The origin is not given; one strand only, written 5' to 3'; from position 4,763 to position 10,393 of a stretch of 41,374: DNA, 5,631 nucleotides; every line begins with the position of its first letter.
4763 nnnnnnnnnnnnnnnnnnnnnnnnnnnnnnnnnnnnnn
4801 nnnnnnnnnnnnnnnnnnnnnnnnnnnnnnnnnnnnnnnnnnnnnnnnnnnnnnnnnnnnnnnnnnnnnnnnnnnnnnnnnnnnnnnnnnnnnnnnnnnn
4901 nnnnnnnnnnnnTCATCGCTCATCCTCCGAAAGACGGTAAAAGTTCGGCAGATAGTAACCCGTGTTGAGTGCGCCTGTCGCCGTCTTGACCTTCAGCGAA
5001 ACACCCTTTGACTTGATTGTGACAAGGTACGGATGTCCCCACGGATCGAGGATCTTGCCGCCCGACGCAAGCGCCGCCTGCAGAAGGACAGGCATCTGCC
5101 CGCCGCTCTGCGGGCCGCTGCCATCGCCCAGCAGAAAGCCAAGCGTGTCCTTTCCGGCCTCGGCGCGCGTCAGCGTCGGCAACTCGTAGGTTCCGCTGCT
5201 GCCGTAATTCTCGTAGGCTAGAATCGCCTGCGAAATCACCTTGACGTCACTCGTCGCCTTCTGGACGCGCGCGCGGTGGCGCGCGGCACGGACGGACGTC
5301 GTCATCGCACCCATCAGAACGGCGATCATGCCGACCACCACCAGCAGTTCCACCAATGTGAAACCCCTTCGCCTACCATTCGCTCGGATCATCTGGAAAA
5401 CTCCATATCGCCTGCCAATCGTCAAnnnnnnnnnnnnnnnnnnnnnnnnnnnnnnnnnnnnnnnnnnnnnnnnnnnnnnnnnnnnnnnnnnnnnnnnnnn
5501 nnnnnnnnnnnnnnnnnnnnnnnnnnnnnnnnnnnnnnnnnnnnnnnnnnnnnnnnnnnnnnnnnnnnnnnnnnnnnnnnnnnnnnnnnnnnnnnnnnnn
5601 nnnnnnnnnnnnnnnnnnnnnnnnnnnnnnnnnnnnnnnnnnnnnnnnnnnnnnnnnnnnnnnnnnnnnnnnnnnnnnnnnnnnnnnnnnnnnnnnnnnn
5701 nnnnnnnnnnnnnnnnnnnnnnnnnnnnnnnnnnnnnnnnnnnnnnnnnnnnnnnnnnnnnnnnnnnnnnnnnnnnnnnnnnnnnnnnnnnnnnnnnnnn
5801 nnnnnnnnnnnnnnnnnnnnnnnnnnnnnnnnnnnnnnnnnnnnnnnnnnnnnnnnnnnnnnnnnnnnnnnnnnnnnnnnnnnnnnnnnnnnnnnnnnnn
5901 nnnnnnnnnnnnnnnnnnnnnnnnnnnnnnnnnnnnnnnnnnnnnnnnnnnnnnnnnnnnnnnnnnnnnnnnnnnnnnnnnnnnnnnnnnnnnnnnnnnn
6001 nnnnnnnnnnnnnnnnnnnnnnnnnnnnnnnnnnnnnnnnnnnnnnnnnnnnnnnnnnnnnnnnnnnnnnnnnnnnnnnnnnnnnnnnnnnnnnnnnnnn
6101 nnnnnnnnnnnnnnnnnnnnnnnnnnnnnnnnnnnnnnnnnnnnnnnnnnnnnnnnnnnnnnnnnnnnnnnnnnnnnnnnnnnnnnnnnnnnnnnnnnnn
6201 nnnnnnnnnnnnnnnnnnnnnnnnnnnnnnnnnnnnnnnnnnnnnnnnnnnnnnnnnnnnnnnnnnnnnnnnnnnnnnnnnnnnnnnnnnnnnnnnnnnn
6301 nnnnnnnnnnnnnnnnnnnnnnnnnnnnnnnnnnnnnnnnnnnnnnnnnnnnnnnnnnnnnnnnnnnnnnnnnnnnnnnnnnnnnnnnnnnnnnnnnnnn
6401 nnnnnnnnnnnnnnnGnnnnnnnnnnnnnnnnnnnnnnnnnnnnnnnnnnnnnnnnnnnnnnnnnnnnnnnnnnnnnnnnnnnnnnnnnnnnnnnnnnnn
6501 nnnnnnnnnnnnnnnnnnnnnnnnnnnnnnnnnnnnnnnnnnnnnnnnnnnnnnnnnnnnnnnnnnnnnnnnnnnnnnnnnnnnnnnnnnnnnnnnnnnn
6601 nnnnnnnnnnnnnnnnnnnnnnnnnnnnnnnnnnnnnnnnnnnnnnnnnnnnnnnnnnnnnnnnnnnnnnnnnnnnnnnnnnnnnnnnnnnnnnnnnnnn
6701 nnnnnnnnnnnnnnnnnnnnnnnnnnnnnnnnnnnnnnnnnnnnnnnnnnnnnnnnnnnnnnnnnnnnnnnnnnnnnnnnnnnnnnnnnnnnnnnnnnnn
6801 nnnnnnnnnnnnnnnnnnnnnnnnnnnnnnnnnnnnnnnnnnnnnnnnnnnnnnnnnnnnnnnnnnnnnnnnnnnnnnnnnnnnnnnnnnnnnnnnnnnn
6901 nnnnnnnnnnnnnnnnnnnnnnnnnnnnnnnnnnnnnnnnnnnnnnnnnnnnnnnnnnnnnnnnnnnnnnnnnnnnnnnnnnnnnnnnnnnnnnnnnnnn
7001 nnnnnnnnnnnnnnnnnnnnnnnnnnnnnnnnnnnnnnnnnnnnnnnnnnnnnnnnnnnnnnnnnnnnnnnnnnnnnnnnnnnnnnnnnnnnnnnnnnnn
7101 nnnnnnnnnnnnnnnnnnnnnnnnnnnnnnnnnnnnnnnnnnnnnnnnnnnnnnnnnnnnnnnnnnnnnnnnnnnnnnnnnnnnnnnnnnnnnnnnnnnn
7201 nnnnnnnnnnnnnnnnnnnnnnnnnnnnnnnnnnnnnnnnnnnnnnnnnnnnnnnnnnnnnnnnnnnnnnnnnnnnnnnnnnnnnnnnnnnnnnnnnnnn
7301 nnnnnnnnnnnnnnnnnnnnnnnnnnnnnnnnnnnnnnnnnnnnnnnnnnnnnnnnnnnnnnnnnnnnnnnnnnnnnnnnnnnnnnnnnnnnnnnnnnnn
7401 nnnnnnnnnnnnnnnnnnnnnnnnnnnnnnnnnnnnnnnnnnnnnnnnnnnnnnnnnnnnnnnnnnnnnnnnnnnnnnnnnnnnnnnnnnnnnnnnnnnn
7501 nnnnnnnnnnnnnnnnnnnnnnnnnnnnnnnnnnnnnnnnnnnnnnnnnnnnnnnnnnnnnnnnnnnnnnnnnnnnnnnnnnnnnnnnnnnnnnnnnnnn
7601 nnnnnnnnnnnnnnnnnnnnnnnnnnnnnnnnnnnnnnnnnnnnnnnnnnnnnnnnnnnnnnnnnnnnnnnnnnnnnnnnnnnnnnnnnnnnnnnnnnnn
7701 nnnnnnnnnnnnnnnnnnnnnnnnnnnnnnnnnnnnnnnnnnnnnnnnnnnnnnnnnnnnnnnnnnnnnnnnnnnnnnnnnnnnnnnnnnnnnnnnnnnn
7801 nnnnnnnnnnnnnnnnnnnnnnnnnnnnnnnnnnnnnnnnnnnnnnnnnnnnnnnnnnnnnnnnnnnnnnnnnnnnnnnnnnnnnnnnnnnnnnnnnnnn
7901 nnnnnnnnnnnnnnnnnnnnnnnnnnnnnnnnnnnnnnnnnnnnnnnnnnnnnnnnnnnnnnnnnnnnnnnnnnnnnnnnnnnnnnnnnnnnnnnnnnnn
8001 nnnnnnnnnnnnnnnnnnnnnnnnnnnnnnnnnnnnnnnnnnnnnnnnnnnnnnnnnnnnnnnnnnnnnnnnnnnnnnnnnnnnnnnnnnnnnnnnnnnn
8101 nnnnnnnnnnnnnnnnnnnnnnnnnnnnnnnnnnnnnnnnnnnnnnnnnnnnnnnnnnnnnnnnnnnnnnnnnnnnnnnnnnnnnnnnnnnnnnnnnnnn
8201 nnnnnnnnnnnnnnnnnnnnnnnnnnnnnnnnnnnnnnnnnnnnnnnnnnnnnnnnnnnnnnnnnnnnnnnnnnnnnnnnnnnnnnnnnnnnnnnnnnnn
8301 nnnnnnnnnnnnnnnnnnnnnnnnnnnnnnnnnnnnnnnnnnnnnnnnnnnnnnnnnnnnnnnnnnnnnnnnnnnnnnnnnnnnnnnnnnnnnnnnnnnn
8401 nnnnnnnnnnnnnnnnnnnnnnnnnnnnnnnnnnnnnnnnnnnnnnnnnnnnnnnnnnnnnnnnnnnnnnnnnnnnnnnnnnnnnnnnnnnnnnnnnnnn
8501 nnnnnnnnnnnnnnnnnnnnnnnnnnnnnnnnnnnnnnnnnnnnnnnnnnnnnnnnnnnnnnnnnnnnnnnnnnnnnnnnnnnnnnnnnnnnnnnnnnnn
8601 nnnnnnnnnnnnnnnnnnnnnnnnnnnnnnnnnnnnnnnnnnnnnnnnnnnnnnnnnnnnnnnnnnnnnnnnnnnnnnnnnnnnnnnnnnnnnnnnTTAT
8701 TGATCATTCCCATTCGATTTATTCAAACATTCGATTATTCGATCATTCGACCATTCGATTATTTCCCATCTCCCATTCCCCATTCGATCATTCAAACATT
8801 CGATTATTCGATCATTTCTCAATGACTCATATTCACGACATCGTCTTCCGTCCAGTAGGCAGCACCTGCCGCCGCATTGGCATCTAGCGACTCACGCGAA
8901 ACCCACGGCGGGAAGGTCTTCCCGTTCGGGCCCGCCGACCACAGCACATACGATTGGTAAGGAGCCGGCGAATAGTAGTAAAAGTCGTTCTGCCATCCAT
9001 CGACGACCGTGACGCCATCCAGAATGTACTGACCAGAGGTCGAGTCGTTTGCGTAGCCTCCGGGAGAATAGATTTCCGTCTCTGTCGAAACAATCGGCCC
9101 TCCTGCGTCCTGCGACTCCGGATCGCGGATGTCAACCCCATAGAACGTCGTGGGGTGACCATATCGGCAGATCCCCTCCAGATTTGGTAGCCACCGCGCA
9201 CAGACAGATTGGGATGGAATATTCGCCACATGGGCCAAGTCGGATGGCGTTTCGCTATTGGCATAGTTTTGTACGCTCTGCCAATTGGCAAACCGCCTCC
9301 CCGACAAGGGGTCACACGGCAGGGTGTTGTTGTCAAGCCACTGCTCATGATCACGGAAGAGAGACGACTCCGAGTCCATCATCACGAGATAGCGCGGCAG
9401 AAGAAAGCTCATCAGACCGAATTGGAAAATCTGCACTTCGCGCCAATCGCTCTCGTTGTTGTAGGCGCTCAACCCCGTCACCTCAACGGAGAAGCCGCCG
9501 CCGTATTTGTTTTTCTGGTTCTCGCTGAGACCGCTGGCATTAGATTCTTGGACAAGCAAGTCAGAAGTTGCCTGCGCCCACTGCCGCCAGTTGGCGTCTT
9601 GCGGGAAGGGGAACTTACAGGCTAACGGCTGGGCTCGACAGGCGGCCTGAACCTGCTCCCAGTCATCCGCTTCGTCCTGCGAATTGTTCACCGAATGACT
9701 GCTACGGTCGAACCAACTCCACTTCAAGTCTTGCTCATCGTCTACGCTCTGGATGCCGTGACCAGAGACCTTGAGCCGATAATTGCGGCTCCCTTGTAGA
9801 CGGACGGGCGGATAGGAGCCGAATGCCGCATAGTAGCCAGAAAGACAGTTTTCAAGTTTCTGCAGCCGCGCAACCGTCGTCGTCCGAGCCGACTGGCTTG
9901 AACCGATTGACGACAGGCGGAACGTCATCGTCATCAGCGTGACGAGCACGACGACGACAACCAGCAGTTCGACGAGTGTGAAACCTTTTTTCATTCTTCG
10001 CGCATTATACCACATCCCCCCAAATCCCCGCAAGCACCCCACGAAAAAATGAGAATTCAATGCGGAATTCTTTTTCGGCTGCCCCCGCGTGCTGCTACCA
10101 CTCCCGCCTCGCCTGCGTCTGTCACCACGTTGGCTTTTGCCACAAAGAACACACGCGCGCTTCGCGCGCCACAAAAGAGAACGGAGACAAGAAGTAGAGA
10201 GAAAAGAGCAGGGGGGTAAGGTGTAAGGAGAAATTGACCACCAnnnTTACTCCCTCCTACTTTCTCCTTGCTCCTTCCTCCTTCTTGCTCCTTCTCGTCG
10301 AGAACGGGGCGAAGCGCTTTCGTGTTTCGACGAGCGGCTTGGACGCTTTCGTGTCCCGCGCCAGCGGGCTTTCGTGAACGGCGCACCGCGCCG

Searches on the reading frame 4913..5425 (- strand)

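Call 12: search_protein_families(library=pfam, proteins=[window:4913-5425:-], max_evalue=0.00001)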
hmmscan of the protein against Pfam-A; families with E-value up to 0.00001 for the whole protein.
window:4913-5425:- (170 aa): 1 family
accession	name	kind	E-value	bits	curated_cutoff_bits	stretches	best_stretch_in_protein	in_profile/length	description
PF07963.17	N_methyl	-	2.2e-07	30.6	21.2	1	18-41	3-26/27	Prokaryotic N-terminal methylation motif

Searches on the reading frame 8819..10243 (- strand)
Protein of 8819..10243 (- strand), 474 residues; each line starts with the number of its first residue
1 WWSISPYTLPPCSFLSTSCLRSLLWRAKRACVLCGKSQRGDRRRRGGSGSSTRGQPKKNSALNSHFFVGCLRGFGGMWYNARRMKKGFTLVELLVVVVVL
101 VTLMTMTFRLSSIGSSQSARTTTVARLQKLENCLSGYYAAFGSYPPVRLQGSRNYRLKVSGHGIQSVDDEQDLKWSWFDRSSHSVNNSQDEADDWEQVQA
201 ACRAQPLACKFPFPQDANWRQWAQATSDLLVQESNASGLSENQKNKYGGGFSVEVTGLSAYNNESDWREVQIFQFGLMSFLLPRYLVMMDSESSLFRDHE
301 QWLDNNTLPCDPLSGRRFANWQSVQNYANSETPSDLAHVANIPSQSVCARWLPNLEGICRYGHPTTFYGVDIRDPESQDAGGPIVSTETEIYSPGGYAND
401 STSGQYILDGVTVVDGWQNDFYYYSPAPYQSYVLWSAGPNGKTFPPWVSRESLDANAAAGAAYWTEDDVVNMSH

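Call 12: search_protein_families(library=pfam, proteins=[window:8819-10243:-], max_evalue=0.00001)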
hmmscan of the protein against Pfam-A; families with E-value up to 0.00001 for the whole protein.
window:8819-10243:- (474 aa): 1 family
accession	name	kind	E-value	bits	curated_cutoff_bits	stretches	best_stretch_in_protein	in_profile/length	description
PF07963.17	N_methyl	-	2.6e-06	27.2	21.2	1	82-107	1-26/27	Prokaryotic N-terminal methylation motif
